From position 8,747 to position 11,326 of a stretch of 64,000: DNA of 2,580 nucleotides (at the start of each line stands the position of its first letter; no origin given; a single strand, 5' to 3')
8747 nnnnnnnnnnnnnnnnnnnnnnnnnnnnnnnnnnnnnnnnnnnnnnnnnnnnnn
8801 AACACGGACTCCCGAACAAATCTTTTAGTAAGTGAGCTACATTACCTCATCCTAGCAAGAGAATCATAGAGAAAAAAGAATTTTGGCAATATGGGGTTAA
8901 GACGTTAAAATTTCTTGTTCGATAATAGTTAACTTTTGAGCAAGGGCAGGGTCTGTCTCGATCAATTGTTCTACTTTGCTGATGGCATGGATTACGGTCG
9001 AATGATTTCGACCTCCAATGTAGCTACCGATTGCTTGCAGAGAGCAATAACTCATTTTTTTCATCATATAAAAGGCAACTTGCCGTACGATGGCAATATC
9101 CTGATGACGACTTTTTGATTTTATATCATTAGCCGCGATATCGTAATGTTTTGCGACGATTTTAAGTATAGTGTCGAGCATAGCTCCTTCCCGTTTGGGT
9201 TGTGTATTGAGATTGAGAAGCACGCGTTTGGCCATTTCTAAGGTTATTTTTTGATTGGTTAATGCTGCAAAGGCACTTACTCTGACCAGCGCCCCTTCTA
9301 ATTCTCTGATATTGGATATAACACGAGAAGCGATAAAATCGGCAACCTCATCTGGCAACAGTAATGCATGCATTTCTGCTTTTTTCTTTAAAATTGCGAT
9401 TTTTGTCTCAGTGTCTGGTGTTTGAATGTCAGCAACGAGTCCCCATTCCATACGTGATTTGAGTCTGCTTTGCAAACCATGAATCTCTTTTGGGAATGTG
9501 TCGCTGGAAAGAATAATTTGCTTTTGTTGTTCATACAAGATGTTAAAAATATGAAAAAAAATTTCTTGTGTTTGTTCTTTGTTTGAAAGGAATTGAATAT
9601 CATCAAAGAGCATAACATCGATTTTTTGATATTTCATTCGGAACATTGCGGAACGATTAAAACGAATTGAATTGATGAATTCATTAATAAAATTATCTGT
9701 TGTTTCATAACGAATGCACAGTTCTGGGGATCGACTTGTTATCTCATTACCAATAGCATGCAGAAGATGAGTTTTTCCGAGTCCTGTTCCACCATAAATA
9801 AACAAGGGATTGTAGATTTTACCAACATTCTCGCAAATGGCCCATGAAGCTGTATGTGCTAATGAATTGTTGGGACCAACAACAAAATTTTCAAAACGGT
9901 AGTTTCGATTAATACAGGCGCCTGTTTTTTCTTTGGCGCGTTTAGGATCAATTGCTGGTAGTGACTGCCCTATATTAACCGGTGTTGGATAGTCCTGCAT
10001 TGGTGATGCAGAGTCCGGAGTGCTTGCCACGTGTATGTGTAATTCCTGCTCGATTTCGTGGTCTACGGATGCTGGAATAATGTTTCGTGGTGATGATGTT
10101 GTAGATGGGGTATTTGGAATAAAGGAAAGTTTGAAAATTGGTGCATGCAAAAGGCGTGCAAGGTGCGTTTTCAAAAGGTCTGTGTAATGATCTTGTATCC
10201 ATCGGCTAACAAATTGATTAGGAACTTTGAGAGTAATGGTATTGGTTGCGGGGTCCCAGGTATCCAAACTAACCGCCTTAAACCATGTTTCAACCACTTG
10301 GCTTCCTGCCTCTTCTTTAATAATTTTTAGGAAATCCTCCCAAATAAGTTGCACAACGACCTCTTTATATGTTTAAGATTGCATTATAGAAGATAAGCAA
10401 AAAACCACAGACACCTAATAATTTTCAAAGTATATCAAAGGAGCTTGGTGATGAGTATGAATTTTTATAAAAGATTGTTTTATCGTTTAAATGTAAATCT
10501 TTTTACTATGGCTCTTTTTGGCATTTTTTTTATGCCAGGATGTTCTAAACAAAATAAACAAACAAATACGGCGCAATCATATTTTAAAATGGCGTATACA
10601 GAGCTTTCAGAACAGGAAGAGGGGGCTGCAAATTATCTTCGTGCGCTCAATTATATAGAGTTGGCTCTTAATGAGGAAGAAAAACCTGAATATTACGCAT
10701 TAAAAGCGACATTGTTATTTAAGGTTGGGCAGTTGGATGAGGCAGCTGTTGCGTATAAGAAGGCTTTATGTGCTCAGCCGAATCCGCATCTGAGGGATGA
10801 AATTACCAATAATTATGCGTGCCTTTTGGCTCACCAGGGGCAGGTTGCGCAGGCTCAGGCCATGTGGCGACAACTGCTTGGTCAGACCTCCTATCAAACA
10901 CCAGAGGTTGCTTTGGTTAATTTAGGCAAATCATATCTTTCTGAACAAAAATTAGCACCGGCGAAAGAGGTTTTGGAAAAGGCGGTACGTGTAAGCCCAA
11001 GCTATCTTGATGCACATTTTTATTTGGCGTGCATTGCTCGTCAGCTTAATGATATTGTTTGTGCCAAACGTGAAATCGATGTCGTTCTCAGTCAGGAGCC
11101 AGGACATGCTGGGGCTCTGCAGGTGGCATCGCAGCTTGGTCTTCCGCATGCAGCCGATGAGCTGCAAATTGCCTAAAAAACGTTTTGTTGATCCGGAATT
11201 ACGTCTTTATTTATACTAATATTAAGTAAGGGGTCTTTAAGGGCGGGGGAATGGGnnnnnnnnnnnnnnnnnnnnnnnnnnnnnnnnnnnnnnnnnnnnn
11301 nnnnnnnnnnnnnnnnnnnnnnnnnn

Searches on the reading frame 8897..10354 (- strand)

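Call 45: search_protein_families(library=pfam, proteins=[window:8897-10354:-], max_evalue=0.00001)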
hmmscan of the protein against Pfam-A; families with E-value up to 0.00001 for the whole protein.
window:8897-10354:- (485 aa): 5 families
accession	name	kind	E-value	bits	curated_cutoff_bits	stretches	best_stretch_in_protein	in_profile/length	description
PF00308.24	Bac_DnaA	-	5.8e-66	222.1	23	1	149-308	2-161/162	Bacterial DnaA ATPAse domain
PF08299.17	Bac_DnaA_C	-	1.6e-24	86.1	31.5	1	394-461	2-69/69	Bacterial dnaA protein helix-turn-helix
PF11638.13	DnaA_N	-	6e-13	48.8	24.6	1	4-65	3-63/65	DnaA N-terminal domain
PF01695.23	IstB_IS21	-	6.2e-09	36.1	24.1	1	184-287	95-196/238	IstB-like ATP binding protein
PF22688.2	Hda_lid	-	2.4e-06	27.9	27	0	316-379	2-65/65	Hda, lid domain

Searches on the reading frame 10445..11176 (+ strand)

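Call 45: search_protein_families(library=pfam, proteins=[window:10445-11176:+], max_evalue=0.00001)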
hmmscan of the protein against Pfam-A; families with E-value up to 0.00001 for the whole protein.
window:10445-11176:+ (243 aa): 9 families
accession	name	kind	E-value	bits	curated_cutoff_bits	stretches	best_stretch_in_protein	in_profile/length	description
PF07719.23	TPR_2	-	1.3e-10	41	27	0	81-108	1-28/34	Tetratricopeptide repeat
PF13181.12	TPR_8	-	2.6e-09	36.9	25.7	0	156-186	3-33/34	Tetratricopeptide repeat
PF14559.12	TPR_19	-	4.4e-09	37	25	0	92-146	2-53/68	Tetratricopeptide repeat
PF00515.34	TPR_1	-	1.1e-08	35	27.8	0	82-113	2-33/34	Tetratricopeptide repeat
PF13414.12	TPR_11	-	4.9e-08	33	26.8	0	161-195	1-35/42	TPR repeat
PF13428.12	TPR_14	-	4.6e-07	30.3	23.5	0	156-195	3-42/44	Tetratricopeptide repeat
PF13431.12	TPR_17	-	7.1e-07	29.5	24.4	0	177-203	2-28/34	Tetratricopeptide repeat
PF13432.12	TPR_16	-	1.2e-06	29.3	32.7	0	159-203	2-46/65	Tetratricopeptide repeat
PF13174.12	TPR_6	-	5.4e-06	27.1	26.3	0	156-183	2-29/33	Tetratricopeptide repeat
